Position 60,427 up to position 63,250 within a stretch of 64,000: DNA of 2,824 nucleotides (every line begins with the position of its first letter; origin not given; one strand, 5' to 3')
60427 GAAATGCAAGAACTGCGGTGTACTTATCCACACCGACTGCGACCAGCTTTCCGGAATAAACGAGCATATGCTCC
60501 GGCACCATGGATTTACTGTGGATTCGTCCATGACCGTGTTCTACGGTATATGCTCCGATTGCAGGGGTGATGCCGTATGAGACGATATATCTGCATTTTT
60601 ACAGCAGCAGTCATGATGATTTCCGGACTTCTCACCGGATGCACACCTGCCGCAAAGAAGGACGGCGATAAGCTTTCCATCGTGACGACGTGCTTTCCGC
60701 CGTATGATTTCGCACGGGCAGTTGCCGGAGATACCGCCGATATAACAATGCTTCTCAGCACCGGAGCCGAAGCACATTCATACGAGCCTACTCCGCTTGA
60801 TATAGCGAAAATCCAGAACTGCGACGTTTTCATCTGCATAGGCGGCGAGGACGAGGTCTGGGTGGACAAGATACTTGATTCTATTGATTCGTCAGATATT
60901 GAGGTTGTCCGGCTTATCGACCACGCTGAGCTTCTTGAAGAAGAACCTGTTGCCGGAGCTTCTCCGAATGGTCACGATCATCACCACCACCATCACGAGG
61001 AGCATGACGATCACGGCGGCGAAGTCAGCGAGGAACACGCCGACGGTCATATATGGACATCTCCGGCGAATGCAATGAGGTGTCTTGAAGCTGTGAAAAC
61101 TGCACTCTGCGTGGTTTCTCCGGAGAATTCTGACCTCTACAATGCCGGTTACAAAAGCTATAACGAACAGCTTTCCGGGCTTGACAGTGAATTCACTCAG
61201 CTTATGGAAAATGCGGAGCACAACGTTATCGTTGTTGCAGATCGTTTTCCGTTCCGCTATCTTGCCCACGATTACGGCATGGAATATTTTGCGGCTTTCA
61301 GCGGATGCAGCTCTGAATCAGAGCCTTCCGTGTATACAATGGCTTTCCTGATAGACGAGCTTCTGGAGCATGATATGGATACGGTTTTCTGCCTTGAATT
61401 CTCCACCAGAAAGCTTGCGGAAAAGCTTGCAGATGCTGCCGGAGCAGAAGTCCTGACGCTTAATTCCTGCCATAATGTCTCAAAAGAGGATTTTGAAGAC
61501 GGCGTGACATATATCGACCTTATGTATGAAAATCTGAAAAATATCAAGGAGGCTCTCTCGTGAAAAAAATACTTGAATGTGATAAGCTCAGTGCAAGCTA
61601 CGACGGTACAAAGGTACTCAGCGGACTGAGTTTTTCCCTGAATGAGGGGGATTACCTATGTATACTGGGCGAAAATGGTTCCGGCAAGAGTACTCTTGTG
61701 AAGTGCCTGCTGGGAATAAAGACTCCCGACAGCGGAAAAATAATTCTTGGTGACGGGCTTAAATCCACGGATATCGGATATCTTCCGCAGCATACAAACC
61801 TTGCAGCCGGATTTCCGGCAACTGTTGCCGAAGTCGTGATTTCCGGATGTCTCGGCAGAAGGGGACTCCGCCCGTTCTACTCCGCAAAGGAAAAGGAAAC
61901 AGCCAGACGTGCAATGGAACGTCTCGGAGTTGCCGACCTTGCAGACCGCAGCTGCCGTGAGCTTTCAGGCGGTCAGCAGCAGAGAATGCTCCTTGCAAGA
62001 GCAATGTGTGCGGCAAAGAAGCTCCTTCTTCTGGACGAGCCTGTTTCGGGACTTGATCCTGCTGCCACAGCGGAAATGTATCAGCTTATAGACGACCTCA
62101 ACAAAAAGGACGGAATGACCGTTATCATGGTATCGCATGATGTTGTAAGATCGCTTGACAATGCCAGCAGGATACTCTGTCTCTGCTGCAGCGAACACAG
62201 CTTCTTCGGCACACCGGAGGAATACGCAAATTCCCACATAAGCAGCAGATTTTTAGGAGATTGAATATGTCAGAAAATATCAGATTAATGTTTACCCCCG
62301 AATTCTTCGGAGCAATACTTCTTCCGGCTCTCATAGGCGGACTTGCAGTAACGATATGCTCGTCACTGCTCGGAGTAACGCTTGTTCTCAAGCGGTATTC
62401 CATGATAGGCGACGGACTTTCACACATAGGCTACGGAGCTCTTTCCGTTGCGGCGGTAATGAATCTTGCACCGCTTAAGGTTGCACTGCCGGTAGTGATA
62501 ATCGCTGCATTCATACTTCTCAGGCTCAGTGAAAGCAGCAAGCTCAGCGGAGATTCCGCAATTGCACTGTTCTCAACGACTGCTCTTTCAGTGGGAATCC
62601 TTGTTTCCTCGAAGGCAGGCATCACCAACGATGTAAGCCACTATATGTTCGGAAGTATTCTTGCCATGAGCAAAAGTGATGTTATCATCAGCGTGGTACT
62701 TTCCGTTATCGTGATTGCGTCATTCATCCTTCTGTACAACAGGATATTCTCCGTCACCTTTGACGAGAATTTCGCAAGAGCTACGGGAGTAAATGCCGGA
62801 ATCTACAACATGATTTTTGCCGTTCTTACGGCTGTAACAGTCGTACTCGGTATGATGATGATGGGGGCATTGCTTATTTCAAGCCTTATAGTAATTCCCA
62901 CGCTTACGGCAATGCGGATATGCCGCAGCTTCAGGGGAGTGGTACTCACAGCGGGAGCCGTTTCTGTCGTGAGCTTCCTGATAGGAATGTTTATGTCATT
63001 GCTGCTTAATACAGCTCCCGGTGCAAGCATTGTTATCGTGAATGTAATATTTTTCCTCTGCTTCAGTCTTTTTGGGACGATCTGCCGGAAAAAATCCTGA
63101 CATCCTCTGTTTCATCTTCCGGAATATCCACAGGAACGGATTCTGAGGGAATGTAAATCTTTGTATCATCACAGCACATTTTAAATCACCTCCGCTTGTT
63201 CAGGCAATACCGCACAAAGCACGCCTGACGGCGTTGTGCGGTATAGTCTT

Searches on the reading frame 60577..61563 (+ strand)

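Call 53: search_protein_families(library=pfam, proteins=[window:60577-61563:+])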
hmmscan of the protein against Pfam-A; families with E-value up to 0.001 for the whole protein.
window:60577-61563:+ (328 aa): 1 family
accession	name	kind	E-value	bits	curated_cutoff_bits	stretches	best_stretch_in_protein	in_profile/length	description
PF01297.22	ZnuA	-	1e-72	245.3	29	1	35-326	1-263/263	Zinc-uptake complex component A periplasmic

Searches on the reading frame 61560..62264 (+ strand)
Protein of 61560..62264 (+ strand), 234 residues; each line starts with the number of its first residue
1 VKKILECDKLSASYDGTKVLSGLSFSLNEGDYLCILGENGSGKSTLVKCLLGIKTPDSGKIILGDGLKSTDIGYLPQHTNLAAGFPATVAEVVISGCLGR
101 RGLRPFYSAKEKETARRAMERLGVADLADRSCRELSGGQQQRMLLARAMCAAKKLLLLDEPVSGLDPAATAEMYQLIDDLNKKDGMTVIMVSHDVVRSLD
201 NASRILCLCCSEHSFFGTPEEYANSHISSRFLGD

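Call 54: search_protein_families(library=pfam, proteins=[window:61560-62264:+])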
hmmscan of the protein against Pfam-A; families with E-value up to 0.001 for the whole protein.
window:61560-62264:+ (234 aa): 5 families
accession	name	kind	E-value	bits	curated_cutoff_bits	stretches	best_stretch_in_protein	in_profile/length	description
PF00005.33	ABC_tran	-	3.8e-30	105.7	25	1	20-162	1-136/137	ABC transporter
PF13304.12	AAA_21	-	2e-12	48.2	27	1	134-195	237-300/304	AAA domain, putative AbiEii toxin, Type IV TA system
PF02463.25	SMC_N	-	4.6e-08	33.2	40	1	33-205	27-211/220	RecF/RecN/SMC N terminal domain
PF13555.12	AAA_29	-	0.0007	19.7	27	0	26-50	18-42/61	P-loop containing region of AAA domain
PF13476.12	AAA_23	-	0.0008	20.5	27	0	34-52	23-41/201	AAA domain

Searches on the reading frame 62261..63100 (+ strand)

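Call 54: search_protein_families(library=pfam, proteins=[window:62261-63100:+])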
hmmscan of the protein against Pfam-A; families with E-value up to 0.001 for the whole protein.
window:62261-63100:+ (279 aa): 1 family
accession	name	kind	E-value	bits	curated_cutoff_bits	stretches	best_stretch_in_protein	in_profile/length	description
PF00950.22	ABC-3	-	1.1e-53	182.8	20.1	1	19-270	4-256/258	ABC 3 transport family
